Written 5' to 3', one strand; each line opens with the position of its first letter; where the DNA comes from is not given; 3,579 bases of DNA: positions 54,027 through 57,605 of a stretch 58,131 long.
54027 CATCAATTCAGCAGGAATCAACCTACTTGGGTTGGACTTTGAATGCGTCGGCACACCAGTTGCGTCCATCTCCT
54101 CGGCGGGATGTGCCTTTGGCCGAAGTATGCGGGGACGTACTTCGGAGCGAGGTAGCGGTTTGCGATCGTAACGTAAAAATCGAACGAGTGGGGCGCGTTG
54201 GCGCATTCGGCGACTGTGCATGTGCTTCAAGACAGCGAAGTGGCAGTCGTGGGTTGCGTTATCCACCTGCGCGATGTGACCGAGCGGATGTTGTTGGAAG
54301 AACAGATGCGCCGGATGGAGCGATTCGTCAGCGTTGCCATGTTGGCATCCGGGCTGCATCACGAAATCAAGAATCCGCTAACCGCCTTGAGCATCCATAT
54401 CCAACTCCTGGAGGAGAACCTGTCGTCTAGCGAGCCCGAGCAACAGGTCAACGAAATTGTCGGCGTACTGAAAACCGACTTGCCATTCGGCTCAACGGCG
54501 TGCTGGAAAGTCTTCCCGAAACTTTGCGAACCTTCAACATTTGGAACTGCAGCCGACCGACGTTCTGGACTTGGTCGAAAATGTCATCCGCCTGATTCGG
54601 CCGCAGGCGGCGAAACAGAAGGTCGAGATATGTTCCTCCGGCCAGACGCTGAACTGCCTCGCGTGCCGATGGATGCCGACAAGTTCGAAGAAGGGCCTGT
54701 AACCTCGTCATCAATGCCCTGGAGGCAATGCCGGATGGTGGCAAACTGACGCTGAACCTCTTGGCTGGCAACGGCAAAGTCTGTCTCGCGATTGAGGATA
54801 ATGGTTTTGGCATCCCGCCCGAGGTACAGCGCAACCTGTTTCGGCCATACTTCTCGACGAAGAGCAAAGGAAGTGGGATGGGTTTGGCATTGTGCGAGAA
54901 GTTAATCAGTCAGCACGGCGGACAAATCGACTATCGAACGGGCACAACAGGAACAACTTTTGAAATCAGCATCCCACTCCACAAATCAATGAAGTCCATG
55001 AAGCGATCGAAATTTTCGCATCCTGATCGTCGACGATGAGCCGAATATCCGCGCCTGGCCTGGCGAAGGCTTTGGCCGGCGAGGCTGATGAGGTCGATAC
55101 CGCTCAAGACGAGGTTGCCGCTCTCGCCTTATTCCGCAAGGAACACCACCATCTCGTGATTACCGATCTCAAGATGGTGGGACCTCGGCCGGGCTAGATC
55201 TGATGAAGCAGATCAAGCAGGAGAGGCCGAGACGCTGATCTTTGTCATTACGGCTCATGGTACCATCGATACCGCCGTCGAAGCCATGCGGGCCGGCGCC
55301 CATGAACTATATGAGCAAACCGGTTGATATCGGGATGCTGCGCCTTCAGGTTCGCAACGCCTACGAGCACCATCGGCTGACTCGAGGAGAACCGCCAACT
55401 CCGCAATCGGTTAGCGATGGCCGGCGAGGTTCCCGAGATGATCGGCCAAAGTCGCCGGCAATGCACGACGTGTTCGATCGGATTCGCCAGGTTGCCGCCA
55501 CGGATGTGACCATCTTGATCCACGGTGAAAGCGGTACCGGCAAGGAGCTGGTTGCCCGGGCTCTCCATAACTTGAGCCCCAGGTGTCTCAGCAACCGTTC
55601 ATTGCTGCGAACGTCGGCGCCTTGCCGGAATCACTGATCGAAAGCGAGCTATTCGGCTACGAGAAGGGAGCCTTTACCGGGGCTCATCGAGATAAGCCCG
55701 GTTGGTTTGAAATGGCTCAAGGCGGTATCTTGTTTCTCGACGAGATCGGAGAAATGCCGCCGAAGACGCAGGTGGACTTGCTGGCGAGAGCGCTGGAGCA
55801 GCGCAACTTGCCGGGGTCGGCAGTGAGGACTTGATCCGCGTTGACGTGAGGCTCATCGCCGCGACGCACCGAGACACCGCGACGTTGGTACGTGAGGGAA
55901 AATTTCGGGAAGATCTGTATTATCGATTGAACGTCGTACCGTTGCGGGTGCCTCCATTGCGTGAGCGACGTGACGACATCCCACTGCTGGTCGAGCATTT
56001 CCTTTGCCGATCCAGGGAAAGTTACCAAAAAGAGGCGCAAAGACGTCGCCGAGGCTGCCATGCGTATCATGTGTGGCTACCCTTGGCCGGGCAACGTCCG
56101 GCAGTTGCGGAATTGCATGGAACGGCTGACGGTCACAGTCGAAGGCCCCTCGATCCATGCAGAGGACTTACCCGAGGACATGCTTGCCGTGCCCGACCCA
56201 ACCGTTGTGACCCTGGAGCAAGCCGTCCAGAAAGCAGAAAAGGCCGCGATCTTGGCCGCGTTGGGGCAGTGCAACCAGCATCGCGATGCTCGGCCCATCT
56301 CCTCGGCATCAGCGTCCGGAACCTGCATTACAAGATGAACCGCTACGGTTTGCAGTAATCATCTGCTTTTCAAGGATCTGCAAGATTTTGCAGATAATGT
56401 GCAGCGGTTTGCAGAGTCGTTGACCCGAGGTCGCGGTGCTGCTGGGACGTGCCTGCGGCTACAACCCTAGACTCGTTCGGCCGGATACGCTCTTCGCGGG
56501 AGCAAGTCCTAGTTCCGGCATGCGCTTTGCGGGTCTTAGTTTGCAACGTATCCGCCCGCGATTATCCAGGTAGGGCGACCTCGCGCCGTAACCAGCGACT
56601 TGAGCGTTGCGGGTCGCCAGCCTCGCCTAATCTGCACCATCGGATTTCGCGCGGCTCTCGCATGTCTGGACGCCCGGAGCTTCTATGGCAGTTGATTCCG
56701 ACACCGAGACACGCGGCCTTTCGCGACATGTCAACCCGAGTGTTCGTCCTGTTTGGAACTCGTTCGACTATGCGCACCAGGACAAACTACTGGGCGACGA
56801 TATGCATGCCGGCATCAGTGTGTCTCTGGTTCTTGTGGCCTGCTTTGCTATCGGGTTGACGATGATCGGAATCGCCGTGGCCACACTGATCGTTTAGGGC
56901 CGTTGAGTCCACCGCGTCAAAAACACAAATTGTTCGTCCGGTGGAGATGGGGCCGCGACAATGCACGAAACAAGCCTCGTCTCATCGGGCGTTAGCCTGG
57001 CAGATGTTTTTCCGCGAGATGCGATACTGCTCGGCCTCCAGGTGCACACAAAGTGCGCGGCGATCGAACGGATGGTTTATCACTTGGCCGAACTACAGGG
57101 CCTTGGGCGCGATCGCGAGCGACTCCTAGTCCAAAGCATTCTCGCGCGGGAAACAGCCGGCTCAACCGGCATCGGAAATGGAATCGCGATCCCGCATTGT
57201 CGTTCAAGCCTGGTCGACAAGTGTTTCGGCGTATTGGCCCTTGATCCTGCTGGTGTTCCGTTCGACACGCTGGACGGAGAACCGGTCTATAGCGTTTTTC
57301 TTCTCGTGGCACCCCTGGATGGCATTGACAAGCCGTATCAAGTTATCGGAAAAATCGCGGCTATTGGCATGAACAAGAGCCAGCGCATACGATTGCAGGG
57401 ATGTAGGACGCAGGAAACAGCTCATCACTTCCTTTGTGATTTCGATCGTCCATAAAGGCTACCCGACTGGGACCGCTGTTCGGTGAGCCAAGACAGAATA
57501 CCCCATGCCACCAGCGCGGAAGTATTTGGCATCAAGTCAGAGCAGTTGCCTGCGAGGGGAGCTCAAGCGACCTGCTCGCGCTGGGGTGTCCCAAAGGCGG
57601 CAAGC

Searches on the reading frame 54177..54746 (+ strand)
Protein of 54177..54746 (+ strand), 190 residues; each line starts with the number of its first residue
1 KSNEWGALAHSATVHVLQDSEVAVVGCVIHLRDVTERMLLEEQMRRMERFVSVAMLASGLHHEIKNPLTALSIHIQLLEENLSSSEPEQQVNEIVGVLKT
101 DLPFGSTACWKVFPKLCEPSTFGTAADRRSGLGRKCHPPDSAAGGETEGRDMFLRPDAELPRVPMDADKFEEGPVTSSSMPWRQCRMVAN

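Call 24: search_protein_families(library=pfam, proteins=[window:54177-54746:+], max_evalue=0.01)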
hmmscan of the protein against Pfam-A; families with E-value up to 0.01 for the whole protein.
window:54177-54746:+ (190 aa): 1 family
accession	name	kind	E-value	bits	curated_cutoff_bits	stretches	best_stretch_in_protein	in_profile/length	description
PF00512.31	HisKA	-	9e-07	29.3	26.9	1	56-94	5-43/66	His Kinase A (phospho-acceptor) domain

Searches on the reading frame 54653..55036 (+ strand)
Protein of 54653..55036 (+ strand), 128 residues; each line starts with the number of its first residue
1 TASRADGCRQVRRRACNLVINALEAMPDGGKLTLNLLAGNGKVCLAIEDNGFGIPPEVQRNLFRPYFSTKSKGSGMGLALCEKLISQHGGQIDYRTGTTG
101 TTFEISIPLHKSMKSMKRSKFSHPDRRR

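Call 24: search_protein_families(library=pfam, proteins=[window:54653-55036:+], max_evalue=0.01)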
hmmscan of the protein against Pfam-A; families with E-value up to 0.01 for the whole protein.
window:54653-55036:+ (128 aa): 2 families
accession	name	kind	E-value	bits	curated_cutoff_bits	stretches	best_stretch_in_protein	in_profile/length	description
PF02518.31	HATPase_c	-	4.6e-22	79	26.4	1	15-110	10-110/111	Histidine kinase-, DNA gyrase B-, and HSP90-like ATPase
PF13581.12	HATPase_c_2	-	0.00016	22.1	27.4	1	17-105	42-125/127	Histidine kinase-like ATPase domain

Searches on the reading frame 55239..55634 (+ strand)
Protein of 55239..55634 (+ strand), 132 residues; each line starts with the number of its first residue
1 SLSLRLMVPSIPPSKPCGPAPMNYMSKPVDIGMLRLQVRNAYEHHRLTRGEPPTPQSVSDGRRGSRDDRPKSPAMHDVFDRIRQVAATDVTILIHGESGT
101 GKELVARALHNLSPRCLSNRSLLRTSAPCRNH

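Call 24: search_protein_families(library=pfam, proteins=[window:55239-55634:+], max_evalue=0.01)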
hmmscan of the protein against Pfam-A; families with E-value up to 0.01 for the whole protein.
window:55239-55634:+ (132 aa): 3 families
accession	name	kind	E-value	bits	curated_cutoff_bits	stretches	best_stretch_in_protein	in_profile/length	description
PF00158.32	Sigma54_activat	-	2.6e-12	47.2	20.2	1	71-116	4-49/168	Sigma-54 interaction domain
PF14532.12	Sigma54_activ_2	-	3.6e-07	30.9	25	1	71-115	3-47/138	Sigma-54 interaction domain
PF13191.12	AAA_16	-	0.0096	16.9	32.6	0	76-115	13-51/167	AAA ATPase domain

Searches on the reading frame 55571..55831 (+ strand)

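Call 24: search_protein_families(library=pfam, proteins=[window:55571-55831:+], max_evalue=0.01)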
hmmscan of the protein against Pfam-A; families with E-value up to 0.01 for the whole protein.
window:55571-55831:+ (87 aa): 2 families
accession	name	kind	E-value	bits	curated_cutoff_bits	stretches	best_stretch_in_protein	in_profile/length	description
PF00158.32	Sigma54_activat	-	1.4e-29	103.4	20.2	1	5-79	48-121/168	Sigma-54 interaction domain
PF01078.27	Mg_chelatase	-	0.00054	19.9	20.3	1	37-79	93-134/207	Magnesium chelatase, subunit ChlI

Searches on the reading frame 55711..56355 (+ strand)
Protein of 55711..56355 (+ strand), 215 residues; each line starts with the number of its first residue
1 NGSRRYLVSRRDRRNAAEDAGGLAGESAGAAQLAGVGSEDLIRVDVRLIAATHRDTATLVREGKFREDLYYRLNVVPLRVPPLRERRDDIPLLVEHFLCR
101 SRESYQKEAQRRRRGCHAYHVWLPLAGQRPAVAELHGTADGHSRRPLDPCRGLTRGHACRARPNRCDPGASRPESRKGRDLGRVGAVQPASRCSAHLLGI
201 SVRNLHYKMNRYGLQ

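Call 24: search_protein_families(library=pfam, proteins=[window:55711-56355:+], max_evalue=0.01)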
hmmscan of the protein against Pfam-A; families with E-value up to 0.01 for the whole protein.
window:55711-56355:+ (215 aa): 4 families
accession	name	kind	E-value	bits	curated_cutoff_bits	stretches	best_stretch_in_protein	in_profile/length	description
PF00158.32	Sigma54_activat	-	4.8e-13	49.6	20.2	1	33-78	122-167/168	Sigma-54 interaction domain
PF25601.1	AAA_lid_14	-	7.3e-05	23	27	1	84-110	1-27/87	AAA+ ATPase lid domain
PF14532.12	Sigma54_activ_2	-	0.00016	22.4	25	1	43-83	98-138/138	Sigma-54 interaction domain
PF02954.25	HTH_8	-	0.0018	18.4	22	1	195-212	25-42/42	Bacterial regulatory protein, Fis family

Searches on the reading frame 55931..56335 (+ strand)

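Call 24: search_protein_families(library=pfam, proteins=[window:55931-56335:+], max_evalue=0.01)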
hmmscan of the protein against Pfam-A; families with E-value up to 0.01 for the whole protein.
window:55931-56335:+ (135 aa): 1 family
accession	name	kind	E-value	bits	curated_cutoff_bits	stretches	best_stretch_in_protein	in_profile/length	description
PF25601.1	AAA_lid_14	-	1.6e-16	60.4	27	1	32-86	22-76/87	AAA+ ATPase lid domain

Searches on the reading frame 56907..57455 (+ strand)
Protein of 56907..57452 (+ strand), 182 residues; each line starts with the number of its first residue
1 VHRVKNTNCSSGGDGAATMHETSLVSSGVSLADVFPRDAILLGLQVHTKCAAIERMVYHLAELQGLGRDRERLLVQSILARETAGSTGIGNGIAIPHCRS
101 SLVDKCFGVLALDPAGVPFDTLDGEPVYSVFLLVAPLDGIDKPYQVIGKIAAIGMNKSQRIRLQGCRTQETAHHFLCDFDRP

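Call 24: search_protein_families(library=pfam, proteins=[window:56907-57452:+], max_evalue=0.01)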
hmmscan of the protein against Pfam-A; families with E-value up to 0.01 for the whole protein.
window:56907-57452:+ (182 aa): 1 family
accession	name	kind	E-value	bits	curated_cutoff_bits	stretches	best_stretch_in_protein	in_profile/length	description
PF00359.27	PTS_EIIA_2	-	4.1e-21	75.9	27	1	34-176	2-141/144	Phosphoenolpyruvate-dependent sugar phosphotransferase system, EIIA 2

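Call 53: find_encoding_contigs(protein=window:56961-57455:+, flank=10000, max_places=5)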
Protein window:56961-57455:+ (164 aa): no gene with exactly this product is on record in the collection.
